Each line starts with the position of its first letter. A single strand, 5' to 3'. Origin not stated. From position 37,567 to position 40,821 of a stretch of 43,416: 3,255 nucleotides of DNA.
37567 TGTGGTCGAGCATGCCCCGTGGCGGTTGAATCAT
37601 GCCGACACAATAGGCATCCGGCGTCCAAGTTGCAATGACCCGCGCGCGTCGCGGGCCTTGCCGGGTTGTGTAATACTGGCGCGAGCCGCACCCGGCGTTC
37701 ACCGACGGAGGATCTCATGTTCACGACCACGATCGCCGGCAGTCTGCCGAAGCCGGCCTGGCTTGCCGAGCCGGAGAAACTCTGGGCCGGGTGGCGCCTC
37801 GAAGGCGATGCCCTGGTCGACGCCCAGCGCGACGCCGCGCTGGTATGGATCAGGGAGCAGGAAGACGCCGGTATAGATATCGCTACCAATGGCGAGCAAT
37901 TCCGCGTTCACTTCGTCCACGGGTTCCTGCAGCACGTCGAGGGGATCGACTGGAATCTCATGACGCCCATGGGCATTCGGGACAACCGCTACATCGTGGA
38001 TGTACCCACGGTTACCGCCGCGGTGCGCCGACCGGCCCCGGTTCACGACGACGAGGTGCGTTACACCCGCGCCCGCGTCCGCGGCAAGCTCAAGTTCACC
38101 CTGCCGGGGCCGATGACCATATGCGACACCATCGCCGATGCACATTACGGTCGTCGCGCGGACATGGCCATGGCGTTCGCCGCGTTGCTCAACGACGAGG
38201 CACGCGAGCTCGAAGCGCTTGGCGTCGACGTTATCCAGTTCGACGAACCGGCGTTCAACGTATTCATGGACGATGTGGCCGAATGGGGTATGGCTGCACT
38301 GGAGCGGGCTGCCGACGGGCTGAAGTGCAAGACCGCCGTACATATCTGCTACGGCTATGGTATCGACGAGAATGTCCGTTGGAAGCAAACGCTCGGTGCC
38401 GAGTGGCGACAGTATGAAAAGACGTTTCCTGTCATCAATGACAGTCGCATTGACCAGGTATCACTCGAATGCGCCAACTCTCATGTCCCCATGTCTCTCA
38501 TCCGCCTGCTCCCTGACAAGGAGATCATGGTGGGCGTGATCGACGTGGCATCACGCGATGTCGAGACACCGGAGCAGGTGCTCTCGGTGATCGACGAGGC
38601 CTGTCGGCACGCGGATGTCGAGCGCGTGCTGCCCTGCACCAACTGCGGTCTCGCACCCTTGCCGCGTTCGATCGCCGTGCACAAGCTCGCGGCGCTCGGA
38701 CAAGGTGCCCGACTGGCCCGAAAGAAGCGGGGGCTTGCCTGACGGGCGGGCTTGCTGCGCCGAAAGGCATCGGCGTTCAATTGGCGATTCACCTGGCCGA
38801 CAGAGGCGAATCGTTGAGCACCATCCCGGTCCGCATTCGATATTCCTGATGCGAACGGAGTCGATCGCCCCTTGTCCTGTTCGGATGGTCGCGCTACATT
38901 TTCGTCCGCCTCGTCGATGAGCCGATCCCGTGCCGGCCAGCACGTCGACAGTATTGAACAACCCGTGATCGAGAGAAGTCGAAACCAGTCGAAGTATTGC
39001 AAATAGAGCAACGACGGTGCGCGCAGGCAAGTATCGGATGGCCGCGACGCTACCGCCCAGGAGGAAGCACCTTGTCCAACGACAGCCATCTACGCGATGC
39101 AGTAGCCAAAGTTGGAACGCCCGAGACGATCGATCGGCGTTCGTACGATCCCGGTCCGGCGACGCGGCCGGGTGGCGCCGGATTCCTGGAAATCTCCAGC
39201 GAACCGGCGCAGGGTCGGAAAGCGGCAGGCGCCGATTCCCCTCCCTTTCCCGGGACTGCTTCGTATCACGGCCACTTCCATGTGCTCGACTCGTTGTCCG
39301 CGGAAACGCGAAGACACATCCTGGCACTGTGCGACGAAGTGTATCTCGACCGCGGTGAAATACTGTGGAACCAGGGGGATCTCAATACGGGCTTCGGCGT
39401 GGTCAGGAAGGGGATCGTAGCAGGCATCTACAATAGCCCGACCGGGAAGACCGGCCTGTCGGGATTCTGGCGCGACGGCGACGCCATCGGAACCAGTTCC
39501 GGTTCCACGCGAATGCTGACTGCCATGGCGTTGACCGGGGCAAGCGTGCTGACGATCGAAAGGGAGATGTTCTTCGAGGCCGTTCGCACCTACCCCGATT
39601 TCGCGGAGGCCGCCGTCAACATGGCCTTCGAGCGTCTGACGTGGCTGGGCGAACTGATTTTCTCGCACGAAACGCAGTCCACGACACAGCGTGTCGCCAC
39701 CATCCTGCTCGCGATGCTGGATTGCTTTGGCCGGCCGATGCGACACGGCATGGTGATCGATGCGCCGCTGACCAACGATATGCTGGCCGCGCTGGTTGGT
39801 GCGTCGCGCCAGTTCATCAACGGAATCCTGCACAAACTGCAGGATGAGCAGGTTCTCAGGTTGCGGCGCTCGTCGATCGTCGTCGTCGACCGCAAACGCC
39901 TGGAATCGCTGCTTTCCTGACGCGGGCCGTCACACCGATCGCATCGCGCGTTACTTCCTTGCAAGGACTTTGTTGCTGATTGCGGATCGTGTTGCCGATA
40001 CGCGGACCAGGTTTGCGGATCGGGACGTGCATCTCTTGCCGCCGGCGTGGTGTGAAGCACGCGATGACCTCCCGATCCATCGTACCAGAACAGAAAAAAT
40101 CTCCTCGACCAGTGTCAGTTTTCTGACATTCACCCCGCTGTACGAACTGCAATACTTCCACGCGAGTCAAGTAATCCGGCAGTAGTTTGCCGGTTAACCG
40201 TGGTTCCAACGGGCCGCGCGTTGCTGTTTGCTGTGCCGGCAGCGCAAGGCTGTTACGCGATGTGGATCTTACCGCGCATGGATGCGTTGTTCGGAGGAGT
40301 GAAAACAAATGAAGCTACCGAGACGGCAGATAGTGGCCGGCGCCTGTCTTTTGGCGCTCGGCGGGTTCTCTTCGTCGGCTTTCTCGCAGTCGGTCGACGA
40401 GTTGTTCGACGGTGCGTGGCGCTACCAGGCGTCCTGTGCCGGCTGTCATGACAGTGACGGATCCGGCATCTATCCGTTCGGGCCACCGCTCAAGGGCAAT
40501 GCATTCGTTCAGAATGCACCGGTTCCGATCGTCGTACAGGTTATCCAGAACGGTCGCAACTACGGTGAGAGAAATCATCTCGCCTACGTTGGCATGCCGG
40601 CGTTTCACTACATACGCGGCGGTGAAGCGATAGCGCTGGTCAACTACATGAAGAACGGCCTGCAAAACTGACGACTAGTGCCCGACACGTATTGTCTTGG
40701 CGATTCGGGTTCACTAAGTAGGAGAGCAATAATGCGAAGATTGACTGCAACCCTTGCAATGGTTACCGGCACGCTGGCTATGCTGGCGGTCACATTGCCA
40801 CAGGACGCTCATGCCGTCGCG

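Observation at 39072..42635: Candidate Fe(II)-oxidation / extracellular electron-uptake module: Crp-family regulator, periplasmic cytochrome c, Cyc2-like fused cytochrome-porin, HiPIP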

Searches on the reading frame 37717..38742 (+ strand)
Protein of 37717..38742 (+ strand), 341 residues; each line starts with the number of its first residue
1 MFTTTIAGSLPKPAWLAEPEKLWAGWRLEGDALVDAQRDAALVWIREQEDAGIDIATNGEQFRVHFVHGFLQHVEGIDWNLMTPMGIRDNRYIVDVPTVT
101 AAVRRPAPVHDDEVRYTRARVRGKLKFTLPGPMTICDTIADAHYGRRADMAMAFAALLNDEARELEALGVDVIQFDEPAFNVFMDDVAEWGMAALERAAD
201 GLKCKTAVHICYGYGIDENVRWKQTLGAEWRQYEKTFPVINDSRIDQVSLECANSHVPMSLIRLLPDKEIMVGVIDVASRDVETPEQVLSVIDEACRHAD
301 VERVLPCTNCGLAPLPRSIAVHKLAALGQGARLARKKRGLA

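Call 3: search_protein_families(library=pfam, proteins=[window:37717-38742:+], max_evalue=0.01)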
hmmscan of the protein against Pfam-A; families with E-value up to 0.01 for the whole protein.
window:37717-38742:+ (341 aa): 1 family
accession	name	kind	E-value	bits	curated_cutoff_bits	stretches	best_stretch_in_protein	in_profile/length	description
PF01717.24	Meth_synt_2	-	1.1e-26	94.3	21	1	2-327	1-318/324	Cobalamin-independent synthase, Catalytic domain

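Call 4: search_protein_families(library=ncbifam, proteins=[window:37717-38742:+], max_evalue=0.01)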
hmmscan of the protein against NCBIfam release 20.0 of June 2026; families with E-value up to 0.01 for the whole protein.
window:37717-38742:+ (341 aa): 9 families
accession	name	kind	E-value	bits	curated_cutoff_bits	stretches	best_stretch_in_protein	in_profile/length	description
NF006589.0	PRK09121.1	equivalog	7.3e-154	511.9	392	1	1-337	4-339/342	methionine synthase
NF003317.0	PRK04326.1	equivalog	2.7e-57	194.5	406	1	2-336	9-324/340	methionine synthase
NF002119.0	PRK00957.1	equivalog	6.4e-25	87.9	258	2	3-211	3-198/306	methionine synthase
NF003556.0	PRK05222.1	equivalog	5e-20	72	541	1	2-337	420-747/750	5-methyltetrahydropteroyltriglutamate--homocysteine S-methyltransferase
TIGR01371.1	met_syn_B12ind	equivalog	9.6e-19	67.9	929.95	1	3-335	427-752/754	5-methyltetrahydropteroyltriglutamate--homocysteine S-methyltransferase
NF002272.0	PRK01207.1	equivalog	8.6e-17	61.3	399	1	45-326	43-331/343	methionine synthase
NF006350.0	PRK08575.1-4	equivalog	2.6e-10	40.2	361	1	3-328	3-304/309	5-methyltetrahydropteroyltriglutamate--homocysteine methyltransferase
NF005085.0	PRK06520.1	subfamily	6.8e-07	28.7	313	0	259-313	287-340/368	5-methyltetrahydropteroyltriglutamate--homocysteine S-methyltransferase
NF004875.0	PRK06233.1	equivalog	6.4e-06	25.2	576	0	4-177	12-193/373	vitamin B12 independent methionine synthase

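Call 64: find_homologous_proteins(query=window:37717-38742:+, max_evalue=1e-50)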
Query window:37717-38742:+ (341 aa): 8000 proteins with E <= 1e-50 among 8000 candidates; the best 120 are listed.
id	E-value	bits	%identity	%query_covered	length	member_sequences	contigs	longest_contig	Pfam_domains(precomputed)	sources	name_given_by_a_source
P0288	7.2e-231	783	100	100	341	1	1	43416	PF01717.25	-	-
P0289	1.1e-199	681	85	99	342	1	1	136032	PF01717.25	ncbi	-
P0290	1.5e-194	664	83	99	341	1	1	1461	PF01717.25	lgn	-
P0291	4.8e-191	652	-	-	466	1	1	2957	PF01717.25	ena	-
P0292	1.3e-190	651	82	99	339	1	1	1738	PF01717.25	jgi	jgi:5-methyltetrahydropteroyltriglutamate--homocysteine methyltransferase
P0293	1.6e-189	647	81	100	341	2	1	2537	PF01717.25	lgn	-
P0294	7.4e-188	642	82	99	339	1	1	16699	PF01717.25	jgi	-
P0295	1.1e-187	641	82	99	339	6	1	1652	PF01717.25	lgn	-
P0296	7.1e-186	635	80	99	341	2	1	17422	PF01717.25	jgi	jgi:5-methyltetrahydropteroyltriglutamate--homocysteine methyltransferase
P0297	7.6e-186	635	80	100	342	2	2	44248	PF01717.25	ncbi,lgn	-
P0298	4.0e-179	613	78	99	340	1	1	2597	PF01717.25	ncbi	-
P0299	2.6e-177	607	77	99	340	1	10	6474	PF01717.25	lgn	-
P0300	6.3e-177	606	77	99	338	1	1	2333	PF01717.25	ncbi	-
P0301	1.0e-176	605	78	99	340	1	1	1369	PF01717.25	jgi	-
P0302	1.4e-176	605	78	95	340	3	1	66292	PF01717.25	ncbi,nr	ncbi:MAG TPA: methionine synthase [Thermohalobaculum sp.]|nr:methionine synthase [Thermohalobaculum 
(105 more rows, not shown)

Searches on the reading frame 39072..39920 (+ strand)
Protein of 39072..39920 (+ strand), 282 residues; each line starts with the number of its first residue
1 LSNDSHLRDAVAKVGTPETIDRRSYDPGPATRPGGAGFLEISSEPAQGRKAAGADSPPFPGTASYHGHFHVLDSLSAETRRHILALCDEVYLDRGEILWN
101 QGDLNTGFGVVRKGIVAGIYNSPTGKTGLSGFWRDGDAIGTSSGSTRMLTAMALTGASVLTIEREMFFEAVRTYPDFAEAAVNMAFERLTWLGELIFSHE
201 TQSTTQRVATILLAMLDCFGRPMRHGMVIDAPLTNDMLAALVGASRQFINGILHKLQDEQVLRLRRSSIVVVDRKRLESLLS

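Call 65: search_protein_families(library=pfam, proteins=[window:39072-39920:+], max_evalue=0.001)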
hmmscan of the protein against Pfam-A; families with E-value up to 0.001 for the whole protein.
window:39072-39920:+ (282 aa): 2 families
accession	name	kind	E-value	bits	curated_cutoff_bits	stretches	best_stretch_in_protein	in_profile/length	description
PF13545.12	HTH_Crp_2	-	1.3e-12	47.9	27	1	206-279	1-69/70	Crp-like helix-turn-helix domain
PF00027.35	cNMP_binding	-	6.5e-09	36.1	27.5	1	90-173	2-88/89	Cyclic nucleotide-binding domain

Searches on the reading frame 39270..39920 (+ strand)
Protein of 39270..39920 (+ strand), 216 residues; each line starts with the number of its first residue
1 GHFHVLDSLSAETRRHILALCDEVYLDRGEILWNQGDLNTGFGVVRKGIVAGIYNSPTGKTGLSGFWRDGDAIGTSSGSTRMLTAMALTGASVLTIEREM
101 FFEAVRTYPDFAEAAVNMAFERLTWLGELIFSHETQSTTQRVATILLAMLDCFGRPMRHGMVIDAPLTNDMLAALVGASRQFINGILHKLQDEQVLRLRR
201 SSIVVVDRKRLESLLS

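Call 3: search_protein_families(library=pfam, proteins=[window:39270-39920:+], max_evalue=0.01)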
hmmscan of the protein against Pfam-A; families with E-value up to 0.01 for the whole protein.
window:39270-39920:+ (216 aa): 2 families
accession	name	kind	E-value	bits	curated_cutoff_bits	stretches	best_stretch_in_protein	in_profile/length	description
PF13545.12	HTH_Crp_2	-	7.7e-13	48.6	27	1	140-213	1-69/70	Crp-like helix-turn-helix domain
PF00027.35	cNMP_binding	-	3e-09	37.2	27.5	1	24-107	2-88/89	Cyclic nucleotide-binding domain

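Call 4: search_protein_families(library=ncbifam, proteins=[window:39270-39920:+], max_evalue=0.01)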
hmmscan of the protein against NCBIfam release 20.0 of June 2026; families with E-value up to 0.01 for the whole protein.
window:39270-39920:+ (216 aa): 6 families
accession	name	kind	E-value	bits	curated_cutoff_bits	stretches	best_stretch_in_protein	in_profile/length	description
TIGR03697.1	NtcA_cyano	equivalog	4.2e-08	33.2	244.95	1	75-211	52-188/193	global nitrogen regulator NtcA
NF050806.1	TransRegFixKCaul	equivalog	1.3e-07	31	300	1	47-215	49-214/215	transcriptional regulator FixK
NF053664.1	TransRegPtrACyano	equivalog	5.5e-07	29.1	300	1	45-209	33-193/196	Crp/Fnr family transcriptional regulator PtrA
NF008732.0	PRK11753.1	equivalog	3.6e-06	26.6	266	1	16-207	18-212/214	cAMP-activated global transcriptional regulator CRP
NF045989.1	TransRegFnrLRhodb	equivalog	9.4e-06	25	300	1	31-209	46-229/245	transcriptional regulator FnrL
NF041163.2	encap_f2b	equivalog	0.0026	16.9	400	1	17-114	91-192/450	family 2B encapsulin nanocompartment shell protein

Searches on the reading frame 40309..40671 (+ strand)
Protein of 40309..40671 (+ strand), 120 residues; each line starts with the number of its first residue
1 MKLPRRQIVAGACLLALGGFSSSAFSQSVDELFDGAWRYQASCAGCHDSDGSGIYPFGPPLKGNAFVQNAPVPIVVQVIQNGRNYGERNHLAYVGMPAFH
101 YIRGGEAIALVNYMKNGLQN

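Call 3: search_protein_families(library=pfam, proteins=[window:40309-40671:+], max_evalue=0.01)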
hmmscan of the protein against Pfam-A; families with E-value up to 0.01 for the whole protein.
window:40309-40671:+ (120 aa): 2 families
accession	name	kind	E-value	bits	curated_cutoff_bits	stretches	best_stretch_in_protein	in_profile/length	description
PF13442.11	Cytochrome_CBB3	-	2.8e-07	31.2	27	1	34-114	5-68/68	Cytochrome C oxidase, cbb3-type, subunit III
PF00034.26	Cytochrom_C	-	4.5e-07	31.5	21.3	1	38-116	7-88/90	Cytochrome c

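Call 4: search_protein_families(library=ncbifam, proteins=[window:40309-40671:+], max_evalue=0.01)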
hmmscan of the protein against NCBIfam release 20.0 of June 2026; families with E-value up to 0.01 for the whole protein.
window:40309-40671:+ (120 aa): 3 families
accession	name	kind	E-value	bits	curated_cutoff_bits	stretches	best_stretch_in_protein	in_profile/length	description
TIGR03874.1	4cys_cytochr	equivalog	0.0035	17.1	161.75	1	33-99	34-95/143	c-type cytochrome, methanol metabolism-related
NF011054.0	PRK14486.1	equivalog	0.0061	16.1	447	1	22-116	205-289/294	putative bifunctional cbb3-type cytochrome c oxidase subunit II/cytochrome c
TIGR00782.1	ccoP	equivalog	0.0066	15.8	179.95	1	35-113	110-188/285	cytochrome-c oxidase, cbb3-type subunit III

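Call 67: search_solved_structures(query=window:40309-40671:+, max_evalue=0.1)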
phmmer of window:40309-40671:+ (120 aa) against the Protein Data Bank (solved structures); distinct sequences matched with E-value up to 0.1: 25.
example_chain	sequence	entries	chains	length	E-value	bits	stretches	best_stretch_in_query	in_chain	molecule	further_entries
9x0q_B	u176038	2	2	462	2e-05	27.8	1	35-118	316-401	Alcohol dehydrogenase (quinone), cytochrome c subunit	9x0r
8hdd_B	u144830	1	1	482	4.7e-05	26.6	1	33-114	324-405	Glucose dehydrogenase beta subunit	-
8gy2_B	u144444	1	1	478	7.8e-05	25.9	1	35-118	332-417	Alcohol dehydrogenase (quinone), cytochrome c subunit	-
7w2j_C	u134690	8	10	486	8.4e-05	25.8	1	25-90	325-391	Fructose dehydrogenase cytochrome subunit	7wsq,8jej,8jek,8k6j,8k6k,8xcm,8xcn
2zoo_A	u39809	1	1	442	0.00023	24.4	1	26-100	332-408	Probable nitrite reductase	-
9jqa_C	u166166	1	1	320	0.00025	24.3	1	25-90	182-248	Fructose dehydrogenase cytochrome subunit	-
2fwl_A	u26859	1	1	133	0.0022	21.2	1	34-113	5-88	Cytochrome c-552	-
1foc_A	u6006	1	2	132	0.0023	21.2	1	34-113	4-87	CYTOCHROME RC557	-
1c52_A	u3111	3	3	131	0.0024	21.1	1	34-113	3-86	CYTOCHROME-C552 | Cytochrome c-552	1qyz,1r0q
4eif_A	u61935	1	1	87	0.0029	20.8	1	32-94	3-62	Cytochrome c6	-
1dt1_A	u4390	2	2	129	0.0035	20.6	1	34-113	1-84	CYTOCHROME C552 | Cytochrome c-552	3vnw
4eie_A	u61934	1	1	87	0.0049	20.1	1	32-93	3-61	Cytochrome c6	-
3mk7_C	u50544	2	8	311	0.0054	19.9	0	32-101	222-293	Cytochrome c oxidase, cbb3-type, subunit P | Cbb3-type cytochrome c oxidase subunit CcoP1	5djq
5lo9_A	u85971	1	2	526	0.0082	19.4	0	38-59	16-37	Cytochrome C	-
8snh_G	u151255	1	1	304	0.01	19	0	35-101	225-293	Cbb3-type cytochrome c oxidase subunit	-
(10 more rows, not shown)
